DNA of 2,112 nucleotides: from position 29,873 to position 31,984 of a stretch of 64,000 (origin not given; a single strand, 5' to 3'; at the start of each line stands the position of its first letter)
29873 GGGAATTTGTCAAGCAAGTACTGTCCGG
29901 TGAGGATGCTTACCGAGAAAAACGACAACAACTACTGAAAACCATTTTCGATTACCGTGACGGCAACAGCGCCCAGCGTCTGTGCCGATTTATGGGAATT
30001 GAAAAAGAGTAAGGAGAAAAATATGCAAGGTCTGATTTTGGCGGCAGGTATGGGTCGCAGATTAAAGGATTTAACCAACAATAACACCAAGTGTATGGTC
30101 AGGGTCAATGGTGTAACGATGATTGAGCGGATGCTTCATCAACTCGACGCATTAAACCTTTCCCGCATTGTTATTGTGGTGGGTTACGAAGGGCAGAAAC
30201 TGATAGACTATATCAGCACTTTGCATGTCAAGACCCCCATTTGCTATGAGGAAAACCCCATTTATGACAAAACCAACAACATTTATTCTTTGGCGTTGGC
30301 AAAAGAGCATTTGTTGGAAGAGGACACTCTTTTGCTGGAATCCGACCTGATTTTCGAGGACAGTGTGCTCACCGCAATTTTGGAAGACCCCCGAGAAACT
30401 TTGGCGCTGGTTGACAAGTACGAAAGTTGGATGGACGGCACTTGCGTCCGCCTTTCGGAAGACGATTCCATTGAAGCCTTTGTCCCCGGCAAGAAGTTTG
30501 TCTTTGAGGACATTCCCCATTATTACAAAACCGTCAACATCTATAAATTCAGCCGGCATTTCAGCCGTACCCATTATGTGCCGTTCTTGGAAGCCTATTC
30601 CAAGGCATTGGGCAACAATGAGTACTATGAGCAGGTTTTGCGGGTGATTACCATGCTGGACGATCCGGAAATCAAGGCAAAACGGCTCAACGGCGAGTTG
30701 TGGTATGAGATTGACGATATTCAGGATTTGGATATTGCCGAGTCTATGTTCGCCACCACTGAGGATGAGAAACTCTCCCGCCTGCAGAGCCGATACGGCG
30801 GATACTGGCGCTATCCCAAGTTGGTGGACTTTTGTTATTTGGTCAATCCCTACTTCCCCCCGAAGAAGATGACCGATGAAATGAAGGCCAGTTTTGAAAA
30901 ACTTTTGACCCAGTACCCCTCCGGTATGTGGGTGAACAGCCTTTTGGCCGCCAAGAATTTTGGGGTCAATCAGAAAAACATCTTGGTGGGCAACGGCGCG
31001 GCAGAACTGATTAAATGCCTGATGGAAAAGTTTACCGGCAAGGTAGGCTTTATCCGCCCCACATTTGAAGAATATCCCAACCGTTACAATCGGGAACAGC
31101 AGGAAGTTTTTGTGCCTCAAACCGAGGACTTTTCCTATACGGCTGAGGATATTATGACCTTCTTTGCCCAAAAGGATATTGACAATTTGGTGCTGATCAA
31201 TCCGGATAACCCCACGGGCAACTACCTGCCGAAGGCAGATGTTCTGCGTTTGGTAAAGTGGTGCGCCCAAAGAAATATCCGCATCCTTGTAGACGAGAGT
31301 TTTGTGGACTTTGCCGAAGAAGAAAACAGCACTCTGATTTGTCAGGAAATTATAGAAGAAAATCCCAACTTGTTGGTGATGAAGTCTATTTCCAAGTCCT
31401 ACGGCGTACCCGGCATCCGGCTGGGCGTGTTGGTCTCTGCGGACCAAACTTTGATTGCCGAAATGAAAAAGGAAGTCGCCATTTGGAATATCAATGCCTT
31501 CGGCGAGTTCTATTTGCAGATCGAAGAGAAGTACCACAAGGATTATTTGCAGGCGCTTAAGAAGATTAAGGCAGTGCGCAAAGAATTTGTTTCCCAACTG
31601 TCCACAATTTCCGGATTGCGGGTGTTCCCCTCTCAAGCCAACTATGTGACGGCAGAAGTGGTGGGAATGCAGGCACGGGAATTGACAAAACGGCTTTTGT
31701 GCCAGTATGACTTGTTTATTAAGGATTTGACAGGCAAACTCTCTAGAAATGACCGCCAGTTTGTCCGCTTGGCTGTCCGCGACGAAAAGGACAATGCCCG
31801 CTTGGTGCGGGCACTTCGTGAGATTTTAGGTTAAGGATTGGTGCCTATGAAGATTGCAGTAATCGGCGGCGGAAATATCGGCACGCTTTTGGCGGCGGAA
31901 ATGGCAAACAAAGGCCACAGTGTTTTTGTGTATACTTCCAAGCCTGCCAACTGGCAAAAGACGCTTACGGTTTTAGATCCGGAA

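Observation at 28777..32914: TagF-type phosphotransferase + fused cytidylyltransferase/PLP-fold enzyme + opine-dehydrogenase-like reductase: a self-contained module for an unusual CDP-activated polyol or amino-alcohol phosphate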

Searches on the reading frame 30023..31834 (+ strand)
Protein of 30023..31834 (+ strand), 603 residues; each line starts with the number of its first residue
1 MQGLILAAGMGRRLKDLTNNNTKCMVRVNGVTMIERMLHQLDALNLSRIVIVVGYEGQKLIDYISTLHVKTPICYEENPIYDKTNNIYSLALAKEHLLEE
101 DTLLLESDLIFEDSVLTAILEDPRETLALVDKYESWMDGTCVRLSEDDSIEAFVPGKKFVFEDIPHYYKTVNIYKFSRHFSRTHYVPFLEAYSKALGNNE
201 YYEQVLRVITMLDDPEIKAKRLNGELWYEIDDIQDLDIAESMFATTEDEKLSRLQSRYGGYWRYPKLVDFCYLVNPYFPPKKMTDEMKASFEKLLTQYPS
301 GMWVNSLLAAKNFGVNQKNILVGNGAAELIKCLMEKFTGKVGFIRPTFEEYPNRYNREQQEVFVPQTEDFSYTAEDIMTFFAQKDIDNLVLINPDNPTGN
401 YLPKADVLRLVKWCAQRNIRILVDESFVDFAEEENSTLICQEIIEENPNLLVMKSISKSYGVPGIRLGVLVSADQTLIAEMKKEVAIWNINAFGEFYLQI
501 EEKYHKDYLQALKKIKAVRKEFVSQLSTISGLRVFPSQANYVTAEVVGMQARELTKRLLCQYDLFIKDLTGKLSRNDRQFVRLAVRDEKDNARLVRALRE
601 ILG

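Call 3: search_protein_families(library=pfam, proteins=[window:30023-31834:+], max_evalue=0.01)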
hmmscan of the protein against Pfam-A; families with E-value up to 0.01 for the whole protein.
window:30023-31834:+ (603 aa): 4 families
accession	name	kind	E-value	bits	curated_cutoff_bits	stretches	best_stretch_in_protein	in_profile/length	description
PF00155.27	Aminotran_1_2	-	2.8e-30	106.1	19.7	1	315-598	63-361/361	Aminotransferase class I and II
PF12804.13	NTP_transf_3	-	1.9e-10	41.6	27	1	3-121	1-109/160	MobA-like NTP transferase domain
PF00483.29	NTP_transferase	-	7.2e-09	36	21.2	1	3-122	2-123/245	Nucleotidyl transferase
PF01128.25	IspD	-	0.003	17.8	27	1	4-61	4-59/221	2-C-methyl-D-erythritol 4-phosphate cytidylyltransferase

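Call 4: search_protein_families(library=ncbifam, proteins=[window:30023-31834:+], max_evalue=0.01)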
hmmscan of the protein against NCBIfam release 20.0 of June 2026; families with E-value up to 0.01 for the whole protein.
window:30023-31834:+ (603 aa): 96 families (the best 25 are shown)
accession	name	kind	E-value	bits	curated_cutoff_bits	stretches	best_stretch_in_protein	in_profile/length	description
TIGR01140.1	L_thr_O3P_dcar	equivalog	4.2e-53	180.6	290.55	1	254-599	8-331/331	threonine-phosphate decarboxylase CobD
TIGR01141.1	hisC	equivalog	1.6e-43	149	276.55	1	275-601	30-349/349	histidinol-phosphate transaminase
NF005915.1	PRK07908.1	equivalog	2.5e-33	115.9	360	1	265-599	12-332/332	Rv2231c family histidinol phosphate aminotransferase CobC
NF006225.0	PRK08354.1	equivalog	1.4e-30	106.8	288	1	258-601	8-315/318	putative aminotransferase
NF053748.1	bifunc_CobBC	exception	1.4e-29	103.1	950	1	265-599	480-797/797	bifunctional hydrogenobyrinic acid a,c-diamide synthase/histidinol phosphate aminotransferase CobBC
NF003496.0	PRK05166.1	equivalog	4.6e-26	91.4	540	1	275-602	46-370/373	histidinol-phosphate transaminase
NF002877.0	PRK03317.1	equivalog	2e-25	89.4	409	1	307-601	83-366/374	histidinol-phosphate transaminase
NF002878.0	PRK03321.1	subfamily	4.1e-25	88.3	374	1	295-600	51-347/352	histidinol-phosphate transaminase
NF005021.0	PRK06425.1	equivalog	5.6e-25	88.1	353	1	263-602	14-331/335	histidinol-phosphate aminotransferase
NF002726.0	PRK02610.1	equivalog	2.2e-22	79.5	391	1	312-602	86-369/374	histidinol-phosphate transaminase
NF041364.1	GntC_guanitoxin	equivalog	3.8e-21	75.4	415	1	318-585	61-339/356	guanitoxin biosynthesis PLP-dependent (S)-gamma-hydroxy-L-arginine cyclodehydratase GntC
NF006014.0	PRK08153.1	equivalog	1.9e-20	73.1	510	1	310-602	78-364/370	pyridoxal phosphate-dependent aminotransferase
NF041313.1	UDPGP_AglF_Halo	equivalog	2.4e-19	69.7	400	1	1-125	1-121/234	UTP--glucose-1-phosphate uridylyltransferase AglF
NF005744.0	PRK07568.1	subfamily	8.5e-19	67.6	389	1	310-563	81-343/398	pyridoxal phosphate-dependent aminotransferase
TIGR03992.1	Arch_glmU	subfamily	1.5e-18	66.9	292.1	1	1-154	1-150/393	bifunctional sugar-1-phosphate nucleotidylyltransferase/acetyltransferase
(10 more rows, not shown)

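Call 10: find_homologous_proteins(query=window:30023-31834:+, max_evalue=1e-10)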
Query window:30023-31834:+ (603 aa): 8000 proteins with E <= 1e-10 among 8000 candidates; the best 120 are listed.
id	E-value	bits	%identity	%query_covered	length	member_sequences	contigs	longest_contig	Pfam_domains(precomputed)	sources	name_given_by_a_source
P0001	0.0e+0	1366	100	100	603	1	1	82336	PF00483.30,PF00155.28,PF12804.14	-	-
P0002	0.0e+0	1065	75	100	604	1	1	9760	PF00483.30,PF00155.28,PF12804.14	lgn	-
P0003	0.0e+0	1061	76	100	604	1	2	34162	PF00483.30,PF00155.28,PF12804.14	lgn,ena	-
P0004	0.0e+0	1056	75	100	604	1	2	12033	PF00483.30,PF00155.28,PF12804.14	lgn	-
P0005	0.0e+0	1055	75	100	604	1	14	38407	PF00483.30,PF00155.28,PF20202.5,PF12804.14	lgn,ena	-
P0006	0.0e+0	1054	75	100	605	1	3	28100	PF00483.30,PF00155.28,PF12804.14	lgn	-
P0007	0.0e+0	1053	75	100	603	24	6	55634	PF00483.30,PF00155.28,PF12804.14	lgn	-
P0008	0.0e+0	1052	75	100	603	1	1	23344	PF00483.30,PF00155.28,PF12804.14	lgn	-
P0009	0.0e+0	1051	75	100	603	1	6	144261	PF00483.30,PF00155.28,PF12804.14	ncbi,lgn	-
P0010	0.0e+0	1050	75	100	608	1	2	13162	PF00483.30,PF00155.28,PF12804.14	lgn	-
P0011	0.0e+0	1050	75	100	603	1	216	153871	PF00483.30,PF00155.28,PF12804.14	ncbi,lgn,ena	-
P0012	0.0e+0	1050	75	100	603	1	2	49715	PF00483.30,PF00155.28,PF12804.14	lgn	-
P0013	0.0e+0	1049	75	100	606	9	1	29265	PF00483.30,PF00155.28,PF12804.14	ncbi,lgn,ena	-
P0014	0.0e+0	1049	75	100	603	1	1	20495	PF00483.30,PF00155.28,PF12804.14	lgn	-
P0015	0.0e+0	1049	75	100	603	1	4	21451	PF00483.30,PF00155.28,PF12804.14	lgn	-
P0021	0.0e+0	1047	75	100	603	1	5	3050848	PF00483.30,PF00155.28,PF12804.14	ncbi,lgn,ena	-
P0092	0.0e+0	1026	73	100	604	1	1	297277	PF00483.30,PF00155.28,PF12804.14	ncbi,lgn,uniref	ncbi:histidinol-phosphate/aromatic aminotransferase/cobyric acid decarboxylase-like protein [Anaerot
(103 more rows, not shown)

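Call 12: search_solved_structures(query=window:30023-31834:+, max_evalue=0.00001)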
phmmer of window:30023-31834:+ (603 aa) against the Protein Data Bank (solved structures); distinct sequences matched with E-value up to 0.00001: 35.
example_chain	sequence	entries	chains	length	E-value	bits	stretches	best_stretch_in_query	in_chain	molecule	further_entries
6oux_A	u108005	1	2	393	4.2e-46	160.9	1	268-602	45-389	Threonine phosphate decarboxylase-like enzyme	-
3ftb_A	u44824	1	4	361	7.7e-35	123.7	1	260-600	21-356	Histidinol-phosphate aminotransferase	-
1lc5_A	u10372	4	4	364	1.5e-29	106.3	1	266-602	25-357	L-Threonine-O-3-Phosphate Decarboxylase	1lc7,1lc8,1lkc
3fkd_A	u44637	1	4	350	2e-22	82.8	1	304-601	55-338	L-threonine-O-3-phosphate decarboxylase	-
8bj1_A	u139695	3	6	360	4.5e-18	68.4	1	270-573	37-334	histidinol-phosphate aminotransferase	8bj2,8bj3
8bj4_A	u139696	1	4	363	4.6e-18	68.3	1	270-573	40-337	histidinol-phosphate aminotransferase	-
3euc_A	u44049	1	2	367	7.6e-18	67.6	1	267-598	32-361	Histidinol-phosphate aminotransferase 2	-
3p1t_A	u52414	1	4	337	3e-17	65.7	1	309-600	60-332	Putative histidinol-phosphate aminotransferase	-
3hdo_A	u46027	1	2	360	7.5e-15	57.7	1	293-554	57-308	Histidinol-phosphate aminotransferase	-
3ffh_A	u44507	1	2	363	1.2e-13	53.7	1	275-600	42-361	Histidinol-phosphate aminotransferase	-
4wbt_A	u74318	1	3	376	1.5e-13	53.5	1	310-600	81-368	Probable histidinol-phosphate aminotransferase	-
3cq5_A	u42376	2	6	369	3.6e-13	52.2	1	274-542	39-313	Histidinol-phosphate aminotransferase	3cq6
3cq4_A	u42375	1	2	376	3.8e-13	52.1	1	274-542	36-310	Histidinol-phosphate aminotransferase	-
3get_A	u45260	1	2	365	8.7e-13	50.9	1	270-560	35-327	Histidinol-phosphate aminotransferase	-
9t0w_A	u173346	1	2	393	2.6e-12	49.3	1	309-544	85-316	Histidinol-phosphate aminotransferase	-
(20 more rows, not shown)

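Call 24: find_encoding_contigs(protein=P0021, flank=10000, max_places=3)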
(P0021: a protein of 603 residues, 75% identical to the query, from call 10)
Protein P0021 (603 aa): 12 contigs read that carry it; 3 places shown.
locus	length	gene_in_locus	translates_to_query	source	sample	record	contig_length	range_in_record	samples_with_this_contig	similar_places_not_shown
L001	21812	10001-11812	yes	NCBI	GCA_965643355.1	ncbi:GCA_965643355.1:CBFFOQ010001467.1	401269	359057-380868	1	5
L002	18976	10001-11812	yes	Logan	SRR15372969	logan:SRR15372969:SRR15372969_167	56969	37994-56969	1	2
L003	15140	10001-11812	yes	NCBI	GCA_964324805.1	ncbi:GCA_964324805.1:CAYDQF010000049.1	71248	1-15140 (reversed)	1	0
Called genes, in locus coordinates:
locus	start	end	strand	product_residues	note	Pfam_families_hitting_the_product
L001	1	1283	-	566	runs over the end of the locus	PF04932:Wzy_C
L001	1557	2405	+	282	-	PF01370:Epimerase, PF04321:RmlD_sub_bind, PF07993:NAD_binding_4 (weak), PF16363:GDP_Man_Dehyd (weak), PF01073:3Beta_HSD, PF13460:NAD_binding_10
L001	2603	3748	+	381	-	PF13692:Glyco_trans_1_4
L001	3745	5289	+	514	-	PF04932:Wzy_C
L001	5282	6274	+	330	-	PF00535:Glycos_transf_2, PF10111:Glyco_tranf_2_2, PF13641:Glyco_tranf_2_3 (weak)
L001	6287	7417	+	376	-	PF14307:Glyco_tran_WbsX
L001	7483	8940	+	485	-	PF01943:Polysacc_synt, PF13440:Polysacc_synt_3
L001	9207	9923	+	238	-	PF01066:CDP-OH_P_transf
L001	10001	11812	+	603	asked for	PF00483:NTP_transferase, PF12804:NTP_transf_3, PF00155:Aminotran_1_2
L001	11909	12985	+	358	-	PF01210:NAD_Gly3P_dh_N, PF02558:ApbA (weak), PF03721:UDPG_MGDP_dh_N (weak), PF03807:F420_oxidored (weak), PF02317:Octopine_DH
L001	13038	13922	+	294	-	PF00483:NTP_transferase, PF12804:NTP_transf_3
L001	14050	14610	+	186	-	PF00908:dTDP_sugar_isom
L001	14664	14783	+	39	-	-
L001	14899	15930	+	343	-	PF01073:3Beta_HSD, PF01370:Epimerase, PF02719:Polysacc_synt_2, PF04321:RmlD_sub_bind, PF07993:NAD_binding_4, PF16363:GDP_Man_Dehyd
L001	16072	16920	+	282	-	PF01370:Epimerase, PF04321:RmlD_sub_bind, PF07993:NAD_binding_4, PF01073:3Beta_HSD, PF16363:GDP_Man_Dehyd, PF02719:Polysacc_synt_2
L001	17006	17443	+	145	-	PF04138:GtrA_DPMS_TM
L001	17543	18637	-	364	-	PF00392:GntR, PF14502:HTH_41 (weak), PF00532:Peripla_BP_1, PF13407:Peripla_BP_4, PF13377:Peripla_BP_3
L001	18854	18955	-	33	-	-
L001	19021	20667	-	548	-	PF01547:SBP_bac_1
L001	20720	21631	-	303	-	PF00528:BPD_transp_1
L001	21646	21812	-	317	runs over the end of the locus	PF00528:BPD_transp_1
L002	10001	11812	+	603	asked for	PF00483:NTP_transferase, PF12804:NTP_transf_3, PF00155:Aminotran_1_2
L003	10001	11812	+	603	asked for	PF00483:NTP_transferase, PF12804:NTP_transf_3, PF00155:Aminotran_1_2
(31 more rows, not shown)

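Call 25: find_encoding_contigs(protein=P0092, flank=10000, max_places=2)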
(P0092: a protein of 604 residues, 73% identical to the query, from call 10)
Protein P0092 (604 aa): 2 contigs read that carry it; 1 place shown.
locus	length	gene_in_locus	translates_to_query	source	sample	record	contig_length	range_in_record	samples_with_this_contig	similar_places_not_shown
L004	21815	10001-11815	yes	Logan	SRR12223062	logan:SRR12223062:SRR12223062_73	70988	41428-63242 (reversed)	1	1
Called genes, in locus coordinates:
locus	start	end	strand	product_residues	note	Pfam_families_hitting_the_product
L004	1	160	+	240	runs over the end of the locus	PF02397:Bac_transf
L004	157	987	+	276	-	-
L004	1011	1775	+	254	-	PF00535:Glycos_transf_2, PF10111:Glyco_tranf_2_2, PF13641:Glyco_tranf_2_3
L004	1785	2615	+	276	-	-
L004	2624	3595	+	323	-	PF00535:Glycos_transf_2, PF10111:Glyco_tranf_2_2 (weak), PF13641:Glyco_tranf_2_3 (weak)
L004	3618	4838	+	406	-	-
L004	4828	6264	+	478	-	PF01943:Polysacc_synt, PF13440:Polysacc_synt_3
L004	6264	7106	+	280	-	PF04991:LicD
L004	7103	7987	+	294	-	PF00483:NTP_transferase, PF12804:NTP_transf_3 (weak)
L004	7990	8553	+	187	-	PF00908:dTDP_sugar_isom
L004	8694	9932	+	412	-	PF03721:UDPG_MGDP_dh_N, PF00984:UDPG_MGDP_dh, PF03720:UDPG_MGDP_dh_C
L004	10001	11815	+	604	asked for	PF00483:NTP_transferase (weak), PF12804:NTP_transf_3, PF00155:Aminotran_1_2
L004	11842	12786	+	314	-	PF02423:OCD_Mu_crystall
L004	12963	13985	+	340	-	PF02706:Wzz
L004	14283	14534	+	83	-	-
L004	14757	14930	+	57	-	-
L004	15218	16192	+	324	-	PF07470:Glyco_hydro_88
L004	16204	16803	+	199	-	PF00149:Metallophos, PF12850:Metallophos_2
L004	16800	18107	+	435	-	-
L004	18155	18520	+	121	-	PF01475:FUR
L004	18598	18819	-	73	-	-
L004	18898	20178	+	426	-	PF03235:GmrSD_N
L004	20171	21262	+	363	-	PF02463:SMC_N (faint), PF11398:DUF2813 (faint), PF13175:AAA_15, PF13476:AAA_23 (weak), PF13304:AAA_21, PF13175:AAA_15, PF12476:DUF3696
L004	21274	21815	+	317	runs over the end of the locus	-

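Call 72: find_encoding_contigs(protein=window:30023-31834:+, flank=1000, max_places=2)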
Protein window:30023-31834:+ (603 aa): no gene with exactly this product is on record in the collection.

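Call 90: search_protein_families(library=ncbifam, proteins=[L004:11842-12786:+, L001:9207-9923:+], max_evalue=0.00001)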
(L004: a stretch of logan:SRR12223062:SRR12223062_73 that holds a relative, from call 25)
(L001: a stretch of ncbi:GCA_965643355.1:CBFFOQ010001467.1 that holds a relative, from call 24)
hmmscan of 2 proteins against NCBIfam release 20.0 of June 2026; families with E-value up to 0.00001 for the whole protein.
L004:11842-12786:+ (314 aa): 13 families
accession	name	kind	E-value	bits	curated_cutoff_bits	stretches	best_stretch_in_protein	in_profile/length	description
NF006379.0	PRK08618.1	equivalog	9.5e-33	113.9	417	1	51-216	52-219/326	ornithine cyclodeaminase family protein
TIGR02371.1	ala_DH_arch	equivalog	1.2e-25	90.3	409.15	1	35-295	37-312/325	alanine dehydrogenase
NF004793.0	PRK06141.1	equivalog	1.3e-24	86.8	322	1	53-296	53-311/314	bifunctional Delta(1)-pyrroline-2-carboxylate/Delta(1)-piperideine-2-carboxylate reductase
NF004848.0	PRK06199.1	subfamily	1.5e-22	80.2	362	1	61-204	95-239/379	tyramine oxidase subunit B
TIGR03944.1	dehyd_SbnB_fam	equivalog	9.9e-21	74.1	326.9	1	80-295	89-314/327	2,3-diaminopropionate biosynthesis protein SbnB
NF005603.0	PRK07340.1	equivalog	1e-16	61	266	1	52-198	55-200/307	delta(1)-pyrroline-2-carboxylate reductase family protein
NF045643.1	ImmsucRedBhcD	equivalog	5.5e-16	58.8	500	1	79-294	84-308/321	iminosuccinate reductase BhcD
NF045512.1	PyrPipCarbRedLhpI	equivalog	1.8e-13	50.3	400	1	75-197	76-194/298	bifunctional Delta(1)-pyrroline-2-carboxylate/Delta(1)-piperideine-2-carboxylate reductase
NF006141.0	PRK08291.1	equivalog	3.4e-13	49.3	408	1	76-217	85-225/330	cyclodeaminase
TIGR02992.1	ectoine_eutC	equivalog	6.8e-13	48.4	471.65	1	76-217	82-222/326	ectoine utilization protein EutC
NF005011.0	PRK06407.1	subfamily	1.3e-11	44.2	337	1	47-195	47-190/302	ornithine cyclodeaminase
NF005296.0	PRK06823.1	equivalog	2.7e-08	33.2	438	1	79-159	84-165/315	ornithine cyclodeaminase family protein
NF005762.1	PRK07589.1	equivalog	1.7e-07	30.5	350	1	83-195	89-199/334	ornithine cyclodeaminase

L001:9207-9923:+ (238 aa): 4 families
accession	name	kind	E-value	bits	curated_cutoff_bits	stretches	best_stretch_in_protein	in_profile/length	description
NF045883.1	PIPSynth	equivalog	3.8e-08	33.3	170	1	24-112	7-92/197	phosphatidylinositol phosphate synthase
NF040950.1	archin_ph_syn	equivalog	9.9e-08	32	180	1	27-140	11-118/191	archaetidylinositol phosphate synthase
NF041135.1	IPPtranDIPPsyn_Thcocales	equivalog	6e-06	25.5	580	1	39-201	248-401/419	bifunctional L-myo-inositol-1-phosphate cytidylyltransferase/CDP-L-myo-inositol myo-inositolphosphotransferase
TIGR00473.1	pssA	equivalog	9.3e-06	25.8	107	0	72-141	23-93/153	CDP-diacylglycerol--serine O-phosphatidyltransferase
